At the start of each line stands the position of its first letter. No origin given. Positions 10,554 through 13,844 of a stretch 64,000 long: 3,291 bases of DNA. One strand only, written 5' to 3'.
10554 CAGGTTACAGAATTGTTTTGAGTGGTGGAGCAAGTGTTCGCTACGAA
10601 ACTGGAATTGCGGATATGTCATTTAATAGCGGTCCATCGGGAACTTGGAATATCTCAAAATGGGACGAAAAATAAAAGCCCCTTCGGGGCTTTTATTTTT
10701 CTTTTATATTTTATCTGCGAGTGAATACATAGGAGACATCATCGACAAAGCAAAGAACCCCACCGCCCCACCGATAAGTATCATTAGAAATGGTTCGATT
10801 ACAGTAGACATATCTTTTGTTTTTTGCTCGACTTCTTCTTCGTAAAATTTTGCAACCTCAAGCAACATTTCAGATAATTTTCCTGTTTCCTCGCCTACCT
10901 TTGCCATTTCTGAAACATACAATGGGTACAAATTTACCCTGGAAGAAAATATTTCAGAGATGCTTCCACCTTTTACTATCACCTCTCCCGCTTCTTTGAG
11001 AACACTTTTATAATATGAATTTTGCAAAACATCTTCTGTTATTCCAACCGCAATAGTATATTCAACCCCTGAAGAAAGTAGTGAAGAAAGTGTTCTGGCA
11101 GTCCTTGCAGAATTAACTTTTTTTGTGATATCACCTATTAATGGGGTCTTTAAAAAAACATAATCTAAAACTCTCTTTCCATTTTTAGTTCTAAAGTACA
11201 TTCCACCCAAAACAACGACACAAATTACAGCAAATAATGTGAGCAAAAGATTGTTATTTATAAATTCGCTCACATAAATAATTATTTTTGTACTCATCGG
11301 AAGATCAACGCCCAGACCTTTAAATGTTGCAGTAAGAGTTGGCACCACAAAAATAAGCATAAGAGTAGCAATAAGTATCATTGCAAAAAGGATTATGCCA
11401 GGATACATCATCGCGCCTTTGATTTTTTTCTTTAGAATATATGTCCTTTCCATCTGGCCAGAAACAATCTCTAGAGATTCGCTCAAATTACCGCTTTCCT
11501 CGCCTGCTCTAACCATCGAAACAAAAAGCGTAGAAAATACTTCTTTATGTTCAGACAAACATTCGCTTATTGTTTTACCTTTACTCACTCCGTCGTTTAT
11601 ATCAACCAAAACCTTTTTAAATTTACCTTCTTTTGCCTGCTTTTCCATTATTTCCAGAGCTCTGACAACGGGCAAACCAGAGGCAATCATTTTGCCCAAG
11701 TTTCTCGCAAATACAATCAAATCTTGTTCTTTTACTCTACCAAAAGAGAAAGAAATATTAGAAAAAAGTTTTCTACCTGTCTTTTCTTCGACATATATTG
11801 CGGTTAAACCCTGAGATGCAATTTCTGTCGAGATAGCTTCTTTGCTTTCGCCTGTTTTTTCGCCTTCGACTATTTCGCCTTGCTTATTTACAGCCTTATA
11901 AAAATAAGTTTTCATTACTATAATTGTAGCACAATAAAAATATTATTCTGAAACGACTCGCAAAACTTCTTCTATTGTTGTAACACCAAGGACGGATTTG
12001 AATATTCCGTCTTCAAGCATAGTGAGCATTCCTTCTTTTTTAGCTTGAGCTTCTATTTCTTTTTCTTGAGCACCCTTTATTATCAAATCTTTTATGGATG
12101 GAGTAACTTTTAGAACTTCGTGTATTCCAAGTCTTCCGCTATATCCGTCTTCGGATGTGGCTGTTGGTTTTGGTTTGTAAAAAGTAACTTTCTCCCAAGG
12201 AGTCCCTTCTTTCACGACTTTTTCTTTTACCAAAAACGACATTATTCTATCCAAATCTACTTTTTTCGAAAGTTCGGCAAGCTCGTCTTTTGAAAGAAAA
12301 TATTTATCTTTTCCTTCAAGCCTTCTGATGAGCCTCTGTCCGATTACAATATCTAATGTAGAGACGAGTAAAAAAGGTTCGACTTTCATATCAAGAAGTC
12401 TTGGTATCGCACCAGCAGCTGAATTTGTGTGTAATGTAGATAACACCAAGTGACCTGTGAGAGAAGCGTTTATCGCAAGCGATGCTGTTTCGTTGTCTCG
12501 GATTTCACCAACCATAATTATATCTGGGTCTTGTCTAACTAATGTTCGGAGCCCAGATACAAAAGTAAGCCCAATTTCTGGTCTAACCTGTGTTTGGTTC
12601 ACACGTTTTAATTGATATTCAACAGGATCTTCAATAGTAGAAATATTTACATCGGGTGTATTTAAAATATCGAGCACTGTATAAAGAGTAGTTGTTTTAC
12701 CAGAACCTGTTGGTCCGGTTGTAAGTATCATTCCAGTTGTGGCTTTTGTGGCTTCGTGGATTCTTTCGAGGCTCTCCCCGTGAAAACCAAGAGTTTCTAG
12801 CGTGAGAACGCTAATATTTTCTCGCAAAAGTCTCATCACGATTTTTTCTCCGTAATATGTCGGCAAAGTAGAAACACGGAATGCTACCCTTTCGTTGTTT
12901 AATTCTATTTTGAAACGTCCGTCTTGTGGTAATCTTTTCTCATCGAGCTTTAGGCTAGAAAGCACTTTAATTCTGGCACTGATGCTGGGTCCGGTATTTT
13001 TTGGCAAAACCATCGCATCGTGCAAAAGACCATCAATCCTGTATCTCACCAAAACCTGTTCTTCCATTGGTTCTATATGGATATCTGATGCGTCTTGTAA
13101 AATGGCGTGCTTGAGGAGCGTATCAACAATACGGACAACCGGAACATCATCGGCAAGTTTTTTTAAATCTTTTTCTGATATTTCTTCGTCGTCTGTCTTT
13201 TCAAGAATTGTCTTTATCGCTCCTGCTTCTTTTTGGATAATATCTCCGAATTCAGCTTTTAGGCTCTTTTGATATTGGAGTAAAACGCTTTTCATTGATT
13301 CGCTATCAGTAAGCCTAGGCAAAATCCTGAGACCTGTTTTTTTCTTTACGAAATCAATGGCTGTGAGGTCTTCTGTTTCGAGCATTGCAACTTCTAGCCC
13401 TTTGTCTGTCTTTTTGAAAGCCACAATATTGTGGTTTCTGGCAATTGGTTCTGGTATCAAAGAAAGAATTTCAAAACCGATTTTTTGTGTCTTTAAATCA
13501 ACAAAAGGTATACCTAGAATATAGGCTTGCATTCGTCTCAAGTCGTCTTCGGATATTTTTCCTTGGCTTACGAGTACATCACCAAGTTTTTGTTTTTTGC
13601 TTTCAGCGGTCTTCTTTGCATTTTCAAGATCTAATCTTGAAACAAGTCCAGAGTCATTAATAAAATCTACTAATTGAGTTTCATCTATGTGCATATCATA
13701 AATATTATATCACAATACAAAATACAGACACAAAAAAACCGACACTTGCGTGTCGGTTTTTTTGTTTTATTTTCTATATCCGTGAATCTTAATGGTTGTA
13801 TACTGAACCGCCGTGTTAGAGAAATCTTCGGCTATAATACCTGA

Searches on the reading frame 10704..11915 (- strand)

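Call 22: search_protein_families(library=pfam, proteins=[window:10704-11915:-], max_evalue=0.001)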
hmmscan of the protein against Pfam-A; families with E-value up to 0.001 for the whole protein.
window:10704-11915:- (403 aa): 1 family
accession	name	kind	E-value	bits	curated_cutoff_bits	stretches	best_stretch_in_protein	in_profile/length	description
PF00482.28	T2SSF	-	1.2e-52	177.5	25.2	2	69-192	1-125/125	Type II secretion system (T2SS), protein F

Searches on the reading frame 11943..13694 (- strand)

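Call 22: search_protein_families(library=pfam, proteins=[window:11943-13694:-], max_evalue=0.001)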
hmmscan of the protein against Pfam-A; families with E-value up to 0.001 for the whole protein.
window:11943-13694:- (583 aa): 2 families
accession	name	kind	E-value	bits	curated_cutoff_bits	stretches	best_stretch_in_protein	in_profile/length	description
PF00437.27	T2SSE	-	3.6e-121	404.7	24.9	1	181-579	3-370/370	Type II/IV secretion system protein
PF05157.20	MshEN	-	7.9e-11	42.2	23.1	1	60-145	1-87/90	MshEN domain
